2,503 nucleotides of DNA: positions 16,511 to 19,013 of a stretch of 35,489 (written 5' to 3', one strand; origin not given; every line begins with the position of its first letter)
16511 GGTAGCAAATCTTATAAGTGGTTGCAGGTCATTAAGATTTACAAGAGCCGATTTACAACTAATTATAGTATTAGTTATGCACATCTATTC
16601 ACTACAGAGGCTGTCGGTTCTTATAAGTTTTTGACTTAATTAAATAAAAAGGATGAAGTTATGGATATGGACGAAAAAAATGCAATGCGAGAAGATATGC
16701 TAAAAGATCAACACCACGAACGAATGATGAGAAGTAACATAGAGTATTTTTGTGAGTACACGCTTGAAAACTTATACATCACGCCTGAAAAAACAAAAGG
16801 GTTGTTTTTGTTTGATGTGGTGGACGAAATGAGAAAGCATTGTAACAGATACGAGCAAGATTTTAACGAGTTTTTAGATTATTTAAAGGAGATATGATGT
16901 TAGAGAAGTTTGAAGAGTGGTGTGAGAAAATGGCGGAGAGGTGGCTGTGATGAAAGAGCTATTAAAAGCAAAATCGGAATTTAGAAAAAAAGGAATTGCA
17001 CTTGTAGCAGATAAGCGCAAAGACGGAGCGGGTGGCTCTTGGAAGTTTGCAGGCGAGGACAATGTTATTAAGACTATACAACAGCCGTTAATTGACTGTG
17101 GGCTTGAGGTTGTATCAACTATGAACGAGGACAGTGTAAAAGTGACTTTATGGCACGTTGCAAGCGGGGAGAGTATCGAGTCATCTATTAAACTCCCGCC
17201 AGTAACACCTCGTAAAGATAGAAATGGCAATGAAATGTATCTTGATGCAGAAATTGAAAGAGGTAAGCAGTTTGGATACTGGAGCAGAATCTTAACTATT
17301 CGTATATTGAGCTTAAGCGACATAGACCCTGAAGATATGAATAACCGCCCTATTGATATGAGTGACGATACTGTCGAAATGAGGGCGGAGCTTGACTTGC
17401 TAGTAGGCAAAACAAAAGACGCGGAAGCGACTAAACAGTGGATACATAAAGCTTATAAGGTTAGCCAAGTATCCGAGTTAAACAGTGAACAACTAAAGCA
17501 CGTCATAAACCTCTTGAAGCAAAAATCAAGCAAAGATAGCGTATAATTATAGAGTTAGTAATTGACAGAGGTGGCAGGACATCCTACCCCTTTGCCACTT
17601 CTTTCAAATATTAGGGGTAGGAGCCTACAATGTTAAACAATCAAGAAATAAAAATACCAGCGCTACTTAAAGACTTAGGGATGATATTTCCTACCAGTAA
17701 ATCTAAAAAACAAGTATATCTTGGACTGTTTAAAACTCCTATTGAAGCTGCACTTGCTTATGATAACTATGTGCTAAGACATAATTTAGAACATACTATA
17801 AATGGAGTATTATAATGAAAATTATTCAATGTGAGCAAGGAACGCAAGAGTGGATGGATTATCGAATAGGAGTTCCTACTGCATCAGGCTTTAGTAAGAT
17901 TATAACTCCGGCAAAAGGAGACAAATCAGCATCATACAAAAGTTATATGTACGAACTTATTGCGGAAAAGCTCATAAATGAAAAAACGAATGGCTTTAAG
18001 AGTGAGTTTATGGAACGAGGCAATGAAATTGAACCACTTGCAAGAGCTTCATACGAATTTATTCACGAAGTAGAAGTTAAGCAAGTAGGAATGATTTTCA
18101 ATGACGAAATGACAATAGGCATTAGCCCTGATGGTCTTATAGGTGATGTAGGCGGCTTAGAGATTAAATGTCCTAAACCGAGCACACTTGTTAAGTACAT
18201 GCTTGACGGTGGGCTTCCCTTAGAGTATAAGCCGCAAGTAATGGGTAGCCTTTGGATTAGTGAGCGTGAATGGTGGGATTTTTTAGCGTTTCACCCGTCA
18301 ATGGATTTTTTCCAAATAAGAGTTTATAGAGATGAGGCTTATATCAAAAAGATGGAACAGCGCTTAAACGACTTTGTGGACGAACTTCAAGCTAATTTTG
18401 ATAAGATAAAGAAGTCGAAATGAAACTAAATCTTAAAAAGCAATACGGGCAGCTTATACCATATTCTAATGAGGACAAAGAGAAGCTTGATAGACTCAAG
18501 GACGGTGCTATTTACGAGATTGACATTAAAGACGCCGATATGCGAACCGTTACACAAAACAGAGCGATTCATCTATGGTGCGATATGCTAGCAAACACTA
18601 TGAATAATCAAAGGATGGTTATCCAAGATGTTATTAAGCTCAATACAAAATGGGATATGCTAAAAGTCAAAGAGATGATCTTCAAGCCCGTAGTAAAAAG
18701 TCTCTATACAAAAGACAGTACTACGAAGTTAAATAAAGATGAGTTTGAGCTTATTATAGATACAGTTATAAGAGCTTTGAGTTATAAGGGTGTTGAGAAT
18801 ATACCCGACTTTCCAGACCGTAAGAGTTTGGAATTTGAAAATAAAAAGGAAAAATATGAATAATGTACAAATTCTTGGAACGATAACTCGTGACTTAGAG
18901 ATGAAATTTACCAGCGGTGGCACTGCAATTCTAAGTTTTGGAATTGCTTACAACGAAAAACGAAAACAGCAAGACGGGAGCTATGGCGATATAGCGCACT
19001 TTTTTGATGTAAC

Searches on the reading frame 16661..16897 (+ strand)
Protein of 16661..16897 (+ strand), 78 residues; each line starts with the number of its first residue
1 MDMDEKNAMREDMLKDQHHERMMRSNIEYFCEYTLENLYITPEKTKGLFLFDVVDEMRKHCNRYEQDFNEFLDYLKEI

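Call 11: search_protein_families(library=phrogs, proteins=[window:16661-16897:+], max_evalue=0.01)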
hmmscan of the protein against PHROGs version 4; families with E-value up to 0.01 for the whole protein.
window:16661-16897:+ (78 aa): 0 families

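Call 12: search_protein_families(library=pfam, proteins=[window:16661-16897:+], max_evalue=0.01)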
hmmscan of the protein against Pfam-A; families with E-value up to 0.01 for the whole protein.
window:16661-16897:+ (78 aa): 0 families

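Call 20: find_encoding_contigs(protein=window:16661-16897:+, flank=3000, max_places=10)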
Protein window:16661-16897:+ (78 aa): 5 contigs read that carry it; 3 places shown.
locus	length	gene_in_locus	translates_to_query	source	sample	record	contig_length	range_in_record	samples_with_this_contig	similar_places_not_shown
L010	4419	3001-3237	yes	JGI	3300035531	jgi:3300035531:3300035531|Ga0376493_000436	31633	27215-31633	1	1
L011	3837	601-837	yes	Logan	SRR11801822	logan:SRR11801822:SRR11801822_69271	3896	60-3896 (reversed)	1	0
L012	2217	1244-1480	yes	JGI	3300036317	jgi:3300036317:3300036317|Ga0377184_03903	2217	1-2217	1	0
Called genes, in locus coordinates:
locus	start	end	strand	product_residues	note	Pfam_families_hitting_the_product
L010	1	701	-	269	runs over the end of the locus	PF06745:ATPase (weak), PF13481:AAA_25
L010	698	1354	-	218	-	-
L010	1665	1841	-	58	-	-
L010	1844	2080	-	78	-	PF14090:HTH_39 (weak)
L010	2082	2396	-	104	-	-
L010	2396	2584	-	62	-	-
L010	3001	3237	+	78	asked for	-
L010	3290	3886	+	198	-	-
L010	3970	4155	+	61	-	-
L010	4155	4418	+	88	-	?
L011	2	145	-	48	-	?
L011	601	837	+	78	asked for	-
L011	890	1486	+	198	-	-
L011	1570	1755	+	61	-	-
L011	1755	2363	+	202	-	PF09588:YqaJ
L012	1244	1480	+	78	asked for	-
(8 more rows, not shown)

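Call 23: find_related_loci(query=window:16661-16897:+, collection=viral_contigs, flank=3000)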
Query window:16661-16897:+ (78 aa) in viral_contigs; peptide patterns used: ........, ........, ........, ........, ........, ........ (x = any residue, [..] = any of these).
6 stretches matched a pattern; 4 encode a relative of the query (tblastn E <= 1e-3); 4 distinct loci.
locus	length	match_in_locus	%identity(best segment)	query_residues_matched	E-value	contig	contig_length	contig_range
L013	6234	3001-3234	91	1-78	1e-46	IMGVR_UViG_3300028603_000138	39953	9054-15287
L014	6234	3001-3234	91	1-78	1e-46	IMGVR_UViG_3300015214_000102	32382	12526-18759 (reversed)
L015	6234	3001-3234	83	1-78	2e-42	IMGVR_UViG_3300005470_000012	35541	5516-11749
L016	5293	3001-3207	51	6-78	2e-20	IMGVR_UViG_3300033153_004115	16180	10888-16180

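Call 93: find_homologous_proteins(query=window:16661-16894:+, max_evalue=0.001)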
Query window:16661-16894:+ (78 aa): 9 proteins with E <= 0.001 among 9 candidates.
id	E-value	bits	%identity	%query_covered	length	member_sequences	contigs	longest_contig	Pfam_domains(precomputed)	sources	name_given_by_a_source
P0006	1.4e-41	157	92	99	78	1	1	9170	-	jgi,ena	-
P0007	4.5e-41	156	91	100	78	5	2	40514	-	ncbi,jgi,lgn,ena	ncbi:MAG: hypothetical protein WCX83_00275 [Candidatus Cloacimonas sp.]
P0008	1.1e-37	145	85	100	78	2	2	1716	-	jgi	jgi:hypothetical protein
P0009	2.6e-37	144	82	100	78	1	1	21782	-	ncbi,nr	ncbi:MAG: hypothetical protein OQL19_18405 [Gammaproteobacteria bacterium]|nr:hypothetical protein [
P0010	7.3e-37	142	83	100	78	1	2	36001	-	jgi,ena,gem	-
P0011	1.0e-31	126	74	99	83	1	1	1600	-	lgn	-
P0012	4.1e-28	114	67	100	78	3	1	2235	-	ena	-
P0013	3.9e-26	108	65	100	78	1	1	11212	-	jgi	jgi:hypothetical protein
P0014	3.7e-23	99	57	96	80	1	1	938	-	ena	-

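Call 94: find_encoding_contigs(protein=P0006, flank=2500, max_places=3)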
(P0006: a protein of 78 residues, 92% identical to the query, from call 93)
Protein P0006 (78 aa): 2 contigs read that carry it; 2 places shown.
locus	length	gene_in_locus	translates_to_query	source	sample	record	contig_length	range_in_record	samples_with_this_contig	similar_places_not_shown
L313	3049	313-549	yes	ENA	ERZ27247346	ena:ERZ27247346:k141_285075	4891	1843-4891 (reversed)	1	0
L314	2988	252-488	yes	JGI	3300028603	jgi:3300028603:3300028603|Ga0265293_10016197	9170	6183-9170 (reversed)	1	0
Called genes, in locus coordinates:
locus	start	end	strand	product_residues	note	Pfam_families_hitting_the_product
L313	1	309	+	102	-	?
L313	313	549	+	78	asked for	-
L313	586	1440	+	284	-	PF07083:DUF1351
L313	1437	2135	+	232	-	PF03837:RecT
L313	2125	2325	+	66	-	-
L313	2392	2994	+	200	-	PF12706:Lactamase_B_2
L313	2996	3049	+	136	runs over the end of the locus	-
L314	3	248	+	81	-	?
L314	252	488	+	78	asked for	-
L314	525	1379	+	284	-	PF07083:DUF1351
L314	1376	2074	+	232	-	PF03837:RecT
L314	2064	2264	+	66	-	-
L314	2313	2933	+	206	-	PF12706:Lactamase_B_2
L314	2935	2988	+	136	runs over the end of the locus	-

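Call 95: find_encoding_contigs(protein=P0009, flank=2500, max_places=3)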
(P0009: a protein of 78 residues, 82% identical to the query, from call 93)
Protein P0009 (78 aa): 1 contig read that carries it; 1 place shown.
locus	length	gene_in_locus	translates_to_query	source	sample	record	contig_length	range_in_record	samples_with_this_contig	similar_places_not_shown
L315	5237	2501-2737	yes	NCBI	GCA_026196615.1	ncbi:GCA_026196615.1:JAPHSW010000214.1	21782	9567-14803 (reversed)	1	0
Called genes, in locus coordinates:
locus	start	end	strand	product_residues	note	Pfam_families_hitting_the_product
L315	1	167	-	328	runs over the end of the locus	PF13481:AAA_25 (weak), PF03796:DnaB_C (weak), PF06745:ATPase (weak)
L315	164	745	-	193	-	-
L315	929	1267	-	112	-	PF00772:DnaB (weak)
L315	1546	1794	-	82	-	-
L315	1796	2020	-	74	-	PF14090:HTH_39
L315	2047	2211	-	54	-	-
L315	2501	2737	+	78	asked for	-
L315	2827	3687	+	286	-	PF07083:DUF1351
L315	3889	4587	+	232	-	PF03837:RecT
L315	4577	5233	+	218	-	PF00753:Lactamase_B (weak), PF12706:Lactamase_B_2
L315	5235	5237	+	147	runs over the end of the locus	-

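Call 96: find_encoding_contigs(protein=P0013, flank=2500, max_places=3)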
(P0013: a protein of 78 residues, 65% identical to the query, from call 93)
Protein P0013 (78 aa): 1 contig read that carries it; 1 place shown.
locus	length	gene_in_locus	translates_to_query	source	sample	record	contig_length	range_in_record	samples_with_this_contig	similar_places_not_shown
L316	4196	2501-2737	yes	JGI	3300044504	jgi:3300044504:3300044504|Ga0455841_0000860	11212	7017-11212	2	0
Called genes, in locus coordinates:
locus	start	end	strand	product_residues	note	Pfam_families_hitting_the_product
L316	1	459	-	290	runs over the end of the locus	PF07669:Eco57I (weak)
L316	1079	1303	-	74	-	-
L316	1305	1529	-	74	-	-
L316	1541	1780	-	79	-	-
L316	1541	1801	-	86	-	-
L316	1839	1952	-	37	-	-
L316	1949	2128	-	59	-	-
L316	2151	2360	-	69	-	-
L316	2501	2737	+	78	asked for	-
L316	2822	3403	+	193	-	PF06378:SSAP_Sak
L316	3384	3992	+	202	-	PF09588:YqaJ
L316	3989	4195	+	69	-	?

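Call 97: find_encoding_contigs(protein=P0012, flank=2500, max_places=3)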
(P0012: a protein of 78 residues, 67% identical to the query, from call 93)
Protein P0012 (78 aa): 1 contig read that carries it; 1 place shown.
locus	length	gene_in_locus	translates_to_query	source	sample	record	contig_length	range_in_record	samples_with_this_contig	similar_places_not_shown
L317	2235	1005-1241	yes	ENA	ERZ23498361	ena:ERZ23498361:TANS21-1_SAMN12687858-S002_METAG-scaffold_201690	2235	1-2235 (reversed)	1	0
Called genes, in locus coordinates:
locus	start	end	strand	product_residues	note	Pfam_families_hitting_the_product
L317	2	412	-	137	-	?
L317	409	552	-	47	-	-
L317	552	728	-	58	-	-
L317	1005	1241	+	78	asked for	-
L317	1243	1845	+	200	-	-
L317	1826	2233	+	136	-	?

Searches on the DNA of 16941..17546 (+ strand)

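Call 18: search_rna_families(sources=[L001, L002, L003, L004, L005, L006, L007, L008, L009], threshold=gathering)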
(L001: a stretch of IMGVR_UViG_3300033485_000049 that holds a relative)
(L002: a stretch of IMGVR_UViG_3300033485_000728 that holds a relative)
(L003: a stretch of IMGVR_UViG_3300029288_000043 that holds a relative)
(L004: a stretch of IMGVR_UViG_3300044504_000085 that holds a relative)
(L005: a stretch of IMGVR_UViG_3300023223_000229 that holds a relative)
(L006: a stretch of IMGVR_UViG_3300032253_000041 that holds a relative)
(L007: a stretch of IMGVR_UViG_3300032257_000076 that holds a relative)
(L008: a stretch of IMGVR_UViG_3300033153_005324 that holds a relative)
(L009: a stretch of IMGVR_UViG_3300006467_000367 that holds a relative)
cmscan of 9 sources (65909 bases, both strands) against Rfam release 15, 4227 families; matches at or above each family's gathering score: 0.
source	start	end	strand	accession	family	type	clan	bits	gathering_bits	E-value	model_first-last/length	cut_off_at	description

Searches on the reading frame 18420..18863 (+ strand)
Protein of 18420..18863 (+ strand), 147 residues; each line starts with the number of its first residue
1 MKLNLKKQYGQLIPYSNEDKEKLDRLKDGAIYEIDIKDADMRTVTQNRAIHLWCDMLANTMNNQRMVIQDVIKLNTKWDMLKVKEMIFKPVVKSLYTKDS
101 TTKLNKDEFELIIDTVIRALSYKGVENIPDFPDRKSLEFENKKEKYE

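Call 11: search_protein_families(library=phrogs, proteins=[window:18420-18863:+], max_evalue=0.01)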
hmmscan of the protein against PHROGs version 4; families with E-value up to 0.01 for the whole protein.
window:18420-18863:+ (147 aa): 2 families
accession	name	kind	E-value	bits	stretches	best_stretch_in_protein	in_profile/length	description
phrog_72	-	DNA, RNA and nucleotide metabolism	1.4e-07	32.8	1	22-146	31-157/161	NinB/ Orf homologous recombination mediator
phrog_319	-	DNA, RNA and nucleotide metabolism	0.0033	18.1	1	3-69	4-70/159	NinB/ Orf homologous recombination mediator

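Call 12: search_protein_families(library=pfam, proteins=[window:18420-18863:+], max_evalue=0.01)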
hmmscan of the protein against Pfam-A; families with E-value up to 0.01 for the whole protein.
window:18420-18863:+ (147 aa): 0 families
